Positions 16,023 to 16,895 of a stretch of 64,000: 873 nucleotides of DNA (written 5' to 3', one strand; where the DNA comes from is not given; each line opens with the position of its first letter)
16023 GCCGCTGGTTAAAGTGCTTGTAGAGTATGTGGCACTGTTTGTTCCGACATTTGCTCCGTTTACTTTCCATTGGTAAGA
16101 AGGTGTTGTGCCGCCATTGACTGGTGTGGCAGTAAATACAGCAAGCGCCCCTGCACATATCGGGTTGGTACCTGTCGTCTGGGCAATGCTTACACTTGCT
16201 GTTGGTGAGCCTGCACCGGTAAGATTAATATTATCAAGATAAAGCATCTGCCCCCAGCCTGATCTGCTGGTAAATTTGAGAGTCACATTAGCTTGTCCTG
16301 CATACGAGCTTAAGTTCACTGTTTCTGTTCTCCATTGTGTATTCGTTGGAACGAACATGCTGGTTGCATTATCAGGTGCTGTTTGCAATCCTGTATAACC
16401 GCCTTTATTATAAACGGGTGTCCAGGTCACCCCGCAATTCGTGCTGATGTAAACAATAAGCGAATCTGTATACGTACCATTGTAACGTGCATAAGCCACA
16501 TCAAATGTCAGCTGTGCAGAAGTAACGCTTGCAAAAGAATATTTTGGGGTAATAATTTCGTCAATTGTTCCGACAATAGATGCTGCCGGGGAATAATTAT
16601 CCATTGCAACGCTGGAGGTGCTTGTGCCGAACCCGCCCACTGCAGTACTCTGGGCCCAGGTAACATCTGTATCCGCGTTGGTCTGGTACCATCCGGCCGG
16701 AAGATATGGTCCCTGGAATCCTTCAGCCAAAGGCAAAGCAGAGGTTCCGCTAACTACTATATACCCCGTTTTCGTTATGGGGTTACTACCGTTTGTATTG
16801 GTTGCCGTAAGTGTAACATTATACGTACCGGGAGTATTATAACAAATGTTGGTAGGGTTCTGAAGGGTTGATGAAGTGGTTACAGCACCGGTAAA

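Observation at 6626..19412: Two tandem giant type-A T9SS surface proteins sharing near-identical ~243-bp intragenic repeat modules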

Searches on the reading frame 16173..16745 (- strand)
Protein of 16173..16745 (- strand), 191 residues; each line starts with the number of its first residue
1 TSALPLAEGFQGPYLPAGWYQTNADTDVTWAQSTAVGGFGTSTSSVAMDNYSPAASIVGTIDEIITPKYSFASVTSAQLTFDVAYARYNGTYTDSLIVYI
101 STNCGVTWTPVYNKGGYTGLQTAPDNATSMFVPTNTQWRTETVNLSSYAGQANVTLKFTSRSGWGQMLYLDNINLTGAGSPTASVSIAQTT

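Call 61: search_protein_families(library=pfam, proteins=[window:16173-16745:-], max_evalue=1)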
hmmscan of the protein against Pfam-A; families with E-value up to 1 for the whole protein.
window:16173-16745:- (191 aa): 3 families
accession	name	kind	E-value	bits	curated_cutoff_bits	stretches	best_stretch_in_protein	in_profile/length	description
PF07675.18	Cleaved_Adhesin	-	0.00043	20.7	21.4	1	5-174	3-173/174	Cleaved Adhesin Domain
PF21471.3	Reelin_subrepeat-B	-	0.002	18.4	27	1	90-163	54-111/127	Reelin subrepeat B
PF00629.30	MAM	-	0.0058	16.9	26.4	1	130-176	107-153/158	MAM domain, meprin/A5/mu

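Call 62: search_protein_families(library=ncbifam, proteins=[window:16173-16745:-], max_evalue=1)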
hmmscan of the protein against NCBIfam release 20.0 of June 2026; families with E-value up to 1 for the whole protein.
window:16173-16745:- (191 aa): 1 family
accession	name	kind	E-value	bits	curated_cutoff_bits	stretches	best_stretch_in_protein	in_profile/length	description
NF038128.1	choice_anch_J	domain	1.1e-15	58.3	30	1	6-174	2-161/162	choice-of-anchor J domain-containing protein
